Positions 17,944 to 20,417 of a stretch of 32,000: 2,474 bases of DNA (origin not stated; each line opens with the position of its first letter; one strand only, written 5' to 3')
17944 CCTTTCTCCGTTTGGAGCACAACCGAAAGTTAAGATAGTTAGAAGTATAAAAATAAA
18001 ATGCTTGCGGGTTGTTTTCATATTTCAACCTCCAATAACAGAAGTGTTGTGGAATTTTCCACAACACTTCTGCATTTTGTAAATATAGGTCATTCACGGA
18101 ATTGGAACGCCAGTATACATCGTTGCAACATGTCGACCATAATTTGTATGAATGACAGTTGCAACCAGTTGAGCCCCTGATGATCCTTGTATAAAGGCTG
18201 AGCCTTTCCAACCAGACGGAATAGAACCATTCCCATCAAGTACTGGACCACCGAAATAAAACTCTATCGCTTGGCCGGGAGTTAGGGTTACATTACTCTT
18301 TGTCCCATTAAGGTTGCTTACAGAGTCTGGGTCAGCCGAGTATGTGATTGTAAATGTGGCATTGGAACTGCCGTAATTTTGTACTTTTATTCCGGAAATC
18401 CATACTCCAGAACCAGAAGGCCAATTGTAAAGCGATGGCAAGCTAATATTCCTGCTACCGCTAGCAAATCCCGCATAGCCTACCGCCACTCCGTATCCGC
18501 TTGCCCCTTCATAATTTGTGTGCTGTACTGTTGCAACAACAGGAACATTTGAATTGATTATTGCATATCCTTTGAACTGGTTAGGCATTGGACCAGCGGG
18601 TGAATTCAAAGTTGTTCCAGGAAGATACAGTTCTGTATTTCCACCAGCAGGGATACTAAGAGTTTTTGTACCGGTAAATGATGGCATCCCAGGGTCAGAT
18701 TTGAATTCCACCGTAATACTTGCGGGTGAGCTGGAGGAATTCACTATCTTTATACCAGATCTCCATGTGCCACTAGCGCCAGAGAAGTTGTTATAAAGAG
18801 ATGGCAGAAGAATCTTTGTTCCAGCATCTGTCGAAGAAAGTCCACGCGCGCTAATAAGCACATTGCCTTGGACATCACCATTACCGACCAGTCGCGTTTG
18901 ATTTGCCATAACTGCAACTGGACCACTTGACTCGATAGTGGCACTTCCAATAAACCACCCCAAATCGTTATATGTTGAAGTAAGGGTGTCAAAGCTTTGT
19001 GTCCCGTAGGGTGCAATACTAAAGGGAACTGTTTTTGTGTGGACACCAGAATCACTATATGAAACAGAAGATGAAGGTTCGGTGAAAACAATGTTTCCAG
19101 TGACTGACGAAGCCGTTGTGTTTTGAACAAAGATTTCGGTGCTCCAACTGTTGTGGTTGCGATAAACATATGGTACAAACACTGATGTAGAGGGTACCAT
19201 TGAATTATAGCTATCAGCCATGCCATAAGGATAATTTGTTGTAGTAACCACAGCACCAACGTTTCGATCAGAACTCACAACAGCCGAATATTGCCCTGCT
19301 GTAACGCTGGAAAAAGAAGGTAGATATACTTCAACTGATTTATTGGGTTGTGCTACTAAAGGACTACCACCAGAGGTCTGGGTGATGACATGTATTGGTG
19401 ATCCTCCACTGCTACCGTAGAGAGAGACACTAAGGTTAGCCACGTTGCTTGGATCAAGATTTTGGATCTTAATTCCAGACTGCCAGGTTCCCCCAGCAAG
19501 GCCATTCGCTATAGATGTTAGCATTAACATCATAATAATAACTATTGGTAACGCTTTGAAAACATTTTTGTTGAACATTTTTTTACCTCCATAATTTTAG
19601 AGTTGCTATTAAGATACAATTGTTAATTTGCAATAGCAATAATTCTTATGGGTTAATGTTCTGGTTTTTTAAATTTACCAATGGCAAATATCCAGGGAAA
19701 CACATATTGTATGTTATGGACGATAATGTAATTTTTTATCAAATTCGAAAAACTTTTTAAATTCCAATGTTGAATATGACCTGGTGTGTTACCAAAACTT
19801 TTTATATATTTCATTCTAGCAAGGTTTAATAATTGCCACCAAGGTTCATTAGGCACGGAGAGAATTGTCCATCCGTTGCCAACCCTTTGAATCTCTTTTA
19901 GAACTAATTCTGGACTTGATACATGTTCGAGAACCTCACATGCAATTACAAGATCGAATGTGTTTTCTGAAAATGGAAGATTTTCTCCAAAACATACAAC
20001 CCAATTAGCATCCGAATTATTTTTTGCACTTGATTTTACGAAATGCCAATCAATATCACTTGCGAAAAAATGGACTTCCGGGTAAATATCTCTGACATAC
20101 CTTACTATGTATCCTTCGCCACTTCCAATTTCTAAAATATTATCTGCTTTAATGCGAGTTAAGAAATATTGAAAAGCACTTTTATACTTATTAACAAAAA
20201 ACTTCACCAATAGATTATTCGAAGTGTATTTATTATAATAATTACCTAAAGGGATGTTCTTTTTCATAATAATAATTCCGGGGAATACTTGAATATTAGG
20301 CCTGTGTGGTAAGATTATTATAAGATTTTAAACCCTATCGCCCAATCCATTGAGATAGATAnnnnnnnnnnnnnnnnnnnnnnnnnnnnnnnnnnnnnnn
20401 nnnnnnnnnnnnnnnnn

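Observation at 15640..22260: AT-rich island encoding a complete extracytoplasmic glycosylation kit with an unusual flippase candidate and a built-in cargo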

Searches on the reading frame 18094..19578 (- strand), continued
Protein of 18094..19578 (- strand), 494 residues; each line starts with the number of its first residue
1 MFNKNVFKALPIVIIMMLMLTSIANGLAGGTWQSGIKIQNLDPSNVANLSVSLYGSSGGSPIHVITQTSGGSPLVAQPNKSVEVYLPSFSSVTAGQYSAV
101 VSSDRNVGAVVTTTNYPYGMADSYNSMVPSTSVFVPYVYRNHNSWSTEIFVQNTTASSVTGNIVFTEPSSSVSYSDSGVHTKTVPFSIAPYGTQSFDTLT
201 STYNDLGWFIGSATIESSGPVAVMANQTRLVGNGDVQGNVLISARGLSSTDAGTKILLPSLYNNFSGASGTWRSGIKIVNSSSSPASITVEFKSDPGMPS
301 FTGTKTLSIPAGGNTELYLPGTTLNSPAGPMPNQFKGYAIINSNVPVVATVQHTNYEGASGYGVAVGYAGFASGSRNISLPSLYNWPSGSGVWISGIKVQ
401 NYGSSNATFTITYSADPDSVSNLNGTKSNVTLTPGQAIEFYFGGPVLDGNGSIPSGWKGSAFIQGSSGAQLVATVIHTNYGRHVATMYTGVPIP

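Call 88: search_protein_representatives(alignment_id=A2)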
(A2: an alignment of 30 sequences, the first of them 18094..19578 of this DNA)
Query: 30 sequences, 496 profile positions. Proteins with E-value up to 0.001 (for the whole library): 2543; up to 1e-10: 1377; up to 1e-30: 151. The best 150 are listed.
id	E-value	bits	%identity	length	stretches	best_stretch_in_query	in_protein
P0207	2.4e-198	676.1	-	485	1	2-495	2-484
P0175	3.7e-190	649.2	-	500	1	7-496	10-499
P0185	6.5e-188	641.7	-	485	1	1-495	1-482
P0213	2.6e-178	610.1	-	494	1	3-496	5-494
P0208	6.2e-178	608.8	-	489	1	2-495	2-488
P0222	8.8e-174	595.1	-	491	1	11-496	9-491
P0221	6.9e-173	592.2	-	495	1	1-495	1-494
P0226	7.5e-160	549.2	-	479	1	13-496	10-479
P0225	6.0e-154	529.7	-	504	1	3-494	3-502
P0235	1.1e-151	522.2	-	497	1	2-493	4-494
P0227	5.9e-127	440.7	-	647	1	11-493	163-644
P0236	2.9e-108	379.0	-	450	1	27-496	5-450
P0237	4.1e-108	378.5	-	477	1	20-496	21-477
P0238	2.4e-84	300.1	-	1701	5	33-416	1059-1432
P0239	8.1e-77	275.3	-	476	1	1-493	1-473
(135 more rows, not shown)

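Call 89: list_cluster_members(proteins=[window:18094-19578:-, window:17581-18021:-, window:19653-20267:-, window:21295-22251:-, P0200, P0151])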
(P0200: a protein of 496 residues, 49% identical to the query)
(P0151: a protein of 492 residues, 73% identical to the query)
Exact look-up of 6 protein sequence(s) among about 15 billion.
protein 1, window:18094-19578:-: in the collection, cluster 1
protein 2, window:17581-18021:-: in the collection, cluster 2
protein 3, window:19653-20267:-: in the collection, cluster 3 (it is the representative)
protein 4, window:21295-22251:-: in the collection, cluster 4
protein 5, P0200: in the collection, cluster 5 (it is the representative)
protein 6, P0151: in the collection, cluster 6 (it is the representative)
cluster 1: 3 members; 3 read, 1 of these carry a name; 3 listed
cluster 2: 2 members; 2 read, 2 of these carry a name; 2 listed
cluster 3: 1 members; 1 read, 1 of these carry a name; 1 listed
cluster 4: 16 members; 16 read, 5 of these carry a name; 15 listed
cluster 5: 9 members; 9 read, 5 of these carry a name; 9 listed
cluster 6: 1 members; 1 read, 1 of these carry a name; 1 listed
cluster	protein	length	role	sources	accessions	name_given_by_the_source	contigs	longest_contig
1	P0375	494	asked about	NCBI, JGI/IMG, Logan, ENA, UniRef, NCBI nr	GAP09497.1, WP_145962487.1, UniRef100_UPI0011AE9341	hypothetical protein BECAL_00641 [Bellilinea caldifistulae] | hypothetical protein n=1 Tax=Bellilinea caldifistulae TaxID=360411 RepID=UPI0011AE9341 | hypothetical protein [Bellilinea caldifistulae]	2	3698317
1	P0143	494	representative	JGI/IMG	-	-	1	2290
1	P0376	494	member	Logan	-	-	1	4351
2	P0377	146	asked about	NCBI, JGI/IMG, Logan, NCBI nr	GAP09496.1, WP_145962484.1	hypothetical protein BECAL_00640 [Bellilinea caldifistulae] | hypothetical protein [Bellilinea caldifistulae]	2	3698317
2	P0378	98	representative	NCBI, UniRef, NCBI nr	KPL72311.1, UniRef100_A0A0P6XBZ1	hypothetical protein AC812_15860 [Bellilinea caldifistulae] | Carboxypeptidase regulatory-like domain-containing protein n=2 Tax=Bellilinea ...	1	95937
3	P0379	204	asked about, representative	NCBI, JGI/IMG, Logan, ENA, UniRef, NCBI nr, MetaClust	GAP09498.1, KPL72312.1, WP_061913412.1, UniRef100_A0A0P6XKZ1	methylase [Bellilinea caldifistulae] | Methyltransferase type 11 domain-containing protein n=1 Tax=Bellilinea caldifistulae ... | class I SAM-dependent methyltransferase [Bellilinea caldifistulae]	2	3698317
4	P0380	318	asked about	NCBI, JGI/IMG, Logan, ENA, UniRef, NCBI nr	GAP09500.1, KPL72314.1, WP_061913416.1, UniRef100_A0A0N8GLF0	glycosyltransferase [Bellilinea caldifistulae] | Glycosyl transferase n=1 Tax=Bellilinea caldifistulae TaxID=360411 RepID=A0A0N8GLF0_9CHLR | glycosyltransferase family 2 protein [Bellilinea caldifistulae]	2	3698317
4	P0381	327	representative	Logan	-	-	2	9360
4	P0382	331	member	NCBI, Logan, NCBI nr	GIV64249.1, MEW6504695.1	MAG: glycosyltransferase family 2 protein [Chloroflexota bacterium] | MAG: glycosyl transferase [Bellilinea sp.]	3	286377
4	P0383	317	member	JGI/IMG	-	glycosyltransferase involved in cell wall biosynthesis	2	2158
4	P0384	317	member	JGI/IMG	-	glycosyltransferase involved in cell wall biosynthesis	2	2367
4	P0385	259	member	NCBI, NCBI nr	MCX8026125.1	MAG: glycosyltransferase family 2 protein, partial [Thermanaerothrix sp.] | glycosyltransferase family 2 protein [Thermanaerothrix sp.]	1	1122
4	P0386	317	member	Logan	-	-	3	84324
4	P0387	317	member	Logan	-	-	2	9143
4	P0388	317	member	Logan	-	-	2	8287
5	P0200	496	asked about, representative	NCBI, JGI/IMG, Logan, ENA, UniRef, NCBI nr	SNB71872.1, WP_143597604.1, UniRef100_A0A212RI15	hypothetical protein [Thermoflexus hugenholtzii] | IgGFc-binding protein N-terminal domain-containing protein n=1 Tax=Thermoflexus ...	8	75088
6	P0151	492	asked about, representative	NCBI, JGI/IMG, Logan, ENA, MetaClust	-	\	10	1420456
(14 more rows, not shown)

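Call 92: find_related_loci(query=A2, collection=metagenome_contigs, flank=10000)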
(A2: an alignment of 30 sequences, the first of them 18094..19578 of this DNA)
Query A2 (494 aa) in metagenome_contigs; peptide patterns used: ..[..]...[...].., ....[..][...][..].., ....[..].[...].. (x = any residue, [..] = any of these).
205 stretches matched a pattern; 34 encode a relative of the query (tblastn E <= 1e-3); 34 distinct loci.
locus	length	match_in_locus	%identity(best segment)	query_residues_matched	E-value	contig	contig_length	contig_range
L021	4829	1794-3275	74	1-494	0e+0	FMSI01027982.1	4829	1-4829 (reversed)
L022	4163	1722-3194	73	1-494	0e+0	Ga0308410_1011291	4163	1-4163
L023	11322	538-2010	72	1-494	0e+0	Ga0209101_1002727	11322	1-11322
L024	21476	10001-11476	73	1-494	0e+0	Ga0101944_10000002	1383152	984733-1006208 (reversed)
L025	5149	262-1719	66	7-493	0e+0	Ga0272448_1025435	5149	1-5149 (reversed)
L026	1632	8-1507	57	3-494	0e+0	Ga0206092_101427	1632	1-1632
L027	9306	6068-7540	56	4-494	2e-170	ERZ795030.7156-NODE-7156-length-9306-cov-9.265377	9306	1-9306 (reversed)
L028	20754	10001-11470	56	6-493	1e-162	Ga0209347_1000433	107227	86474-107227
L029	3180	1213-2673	52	2-491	1e-160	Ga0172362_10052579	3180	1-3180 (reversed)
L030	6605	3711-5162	51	8-491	7e-146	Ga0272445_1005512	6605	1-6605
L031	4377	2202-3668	49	1-494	2e-146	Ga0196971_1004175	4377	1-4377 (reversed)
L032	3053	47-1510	51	10-493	3e-148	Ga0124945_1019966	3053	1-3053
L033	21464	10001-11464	51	10-493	6e-142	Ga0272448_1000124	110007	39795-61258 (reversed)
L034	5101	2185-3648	51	10-493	6e-143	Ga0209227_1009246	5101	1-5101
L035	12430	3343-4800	51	7-493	1e-141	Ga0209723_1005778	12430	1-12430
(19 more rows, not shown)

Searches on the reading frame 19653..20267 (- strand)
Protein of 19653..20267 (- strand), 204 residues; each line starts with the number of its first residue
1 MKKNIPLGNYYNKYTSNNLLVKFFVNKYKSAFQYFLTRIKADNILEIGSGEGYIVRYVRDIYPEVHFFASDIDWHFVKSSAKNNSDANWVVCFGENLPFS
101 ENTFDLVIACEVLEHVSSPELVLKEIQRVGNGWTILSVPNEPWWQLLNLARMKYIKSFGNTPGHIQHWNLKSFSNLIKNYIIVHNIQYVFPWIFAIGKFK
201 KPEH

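Call 4: search_protein_families(library=pfam, proteins=[window:19653-20267:-], max_evalue=0.01)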
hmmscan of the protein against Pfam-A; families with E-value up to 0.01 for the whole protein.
window:19653-20267:- (204 aa): 9 families
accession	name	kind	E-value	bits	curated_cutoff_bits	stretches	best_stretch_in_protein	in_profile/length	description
PF08241.18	Methyltransf_11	-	2.7e-15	57.2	21.2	1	45-129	1-86/95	Methyltransferase domain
PF13489.12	Methyltransf_23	-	2.2e-13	50.7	27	1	29-179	10-156/164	Methyltransferase domain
PF13649.12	Methyltransf_25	-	1.5e-12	48.5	27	1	44-129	1-92/97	Methyltransferase domain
PF08242.18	Methyltransf_12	-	3.5e-10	40.9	30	1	45-128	1-90/98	Methyltransferase domain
PF13847.12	Methyltransf_31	-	2.4e-09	37.5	27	1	40-131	3-102/145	Methyltransferase domain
PF07021.18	MetW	-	8e-06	26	21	1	98-146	70-117/193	Methionine biosynthesis protein MetW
PF01209.24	Ubie_methyltran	-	0.00024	21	20.1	1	12-131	18-144/233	ubiE/COQ5 methyltransferase family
PF05219.18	DREV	-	0.00032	20.3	26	1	39-135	93-185/265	DREV methyltransferase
PF05175.20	MTS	-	0.0014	18.7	23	1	38-89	29-80/170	Methyltransferase small domain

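Call 5: search_protein_families(library=ncbifam, proteins=[window:19653-20267:-], max_evalue=0.1)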
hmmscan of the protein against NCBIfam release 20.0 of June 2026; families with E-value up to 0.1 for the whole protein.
window:19653-20267:- (204 aa): 36 families (the best 25 are shown)
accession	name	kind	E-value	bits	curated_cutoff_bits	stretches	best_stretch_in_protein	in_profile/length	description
TIGR02072.1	BioC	equivalog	1.4e-12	48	184.95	1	13-130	8-124/244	malonyl-ACP O-methyltransferase BioC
NF004452.0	PRK05785.1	equivalog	3.4e-10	39.8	207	1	14-137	22-145/228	hypothetical protein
NF045667.1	MTase_DVU1556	equivalog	1.1e-08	34.8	155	1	40-129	22-110/213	DVU_1556 family methyltransferase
TIGR01983.1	UbiG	equivalog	1.1e-07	31.4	102.95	1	16-140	25-155/228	bifunctional 2-polyprenyl-6-hydroxyphenol methylase/3-demethylubiquinol 3-O-methyltransferase UbiG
TIGR02081.1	metW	equivalog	2.6e-07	30.4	189.5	1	38-146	10-117/194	methionine biosynthesis protein MetW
NF008300.0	PRK11088.1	equivalog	6.3e-07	29.1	303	1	39-110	84-158/272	23S rRNA (guanine(745)-N(1))-methyltransferase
TIGR03587.1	Pse_Me-ase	hypoth_equivalog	3.6e-06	27.3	112.05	1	8-123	11-124/204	pseudaminic acid biosynthesis-associated methylase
TIGR01934.1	MenG_MenH_UbiE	subfamily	5.4e-06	25.9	158.35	1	26-131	25-134/223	ubiquinone/menaquinone biosynthesis methyltransferase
NF041255.1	mycofact_MftM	equivalog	1.3e-05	24.7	200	1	36-141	135-244/289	mycofactocin oligosaccharide methyltransferase MftM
NF001241.0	PRK00216.1-2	equivalog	4.8e-05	23.1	327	1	23-155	34-166/231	demethylmenaquinone methyltransferase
NF001242.0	PRK00216.1-3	equivalog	0.00014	21.3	351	1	20-129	48-166/258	bifunctional demethylmenaquinone methyltransferase/2-methoxy-6-polyprenyl-1,4-benzoquinol methylase UbiE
NF007610.0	PRK10258.1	equivalog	0.00024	20.5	342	1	32-129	34-129/251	malonyl-ACP O-methyltransferase BioC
NF045825.1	FAmtase_mtf2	equivalog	0.00025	20.4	400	1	39-129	57-149/248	fatty-acid O-methyltransferase Mtf2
NF001240.0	PRK00216.1-1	equivalog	0.00047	19.3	378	1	30-131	52-161/251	bifunctional demethylmenaquinone methyltransferase/2-methoxy-6-polyprenyl-1,4-benzoquinol methylase UbiE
NF052510.1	methyltran_MpqE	exception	0.00058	19.3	335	1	13-129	18-142/234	methyl-plastoquinone biosynthesis methyltransferase MpqE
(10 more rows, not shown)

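Call 78: search_solved_structures(query=window:19653-20267:-, max_evalue=0.001)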
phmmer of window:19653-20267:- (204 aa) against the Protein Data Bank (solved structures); distinct sequences matched with E-value up to 0.001: 5.
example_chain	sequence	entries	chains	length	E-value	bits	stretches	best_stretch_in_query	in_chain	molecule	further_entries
1p91_A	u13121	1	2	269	5e-08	36.1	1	40-141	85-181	Ribosomal RNA large subunit methyltransferase A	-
2gs9_A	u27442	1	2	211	5.3e-07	32.8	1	41-131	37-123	Hypothetical protein TT1324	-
3mgg_A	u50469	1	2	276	2.7e-05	27.2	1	43-135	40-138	Methyltransferase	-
6uak_A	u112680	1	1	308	3.1e-05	27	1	43-136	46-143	SAM dependent methyltransferase LahSB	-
6f5z_A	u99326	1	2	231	5.3e-05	26.2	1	40-130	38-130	24-sterol C-methyltransferase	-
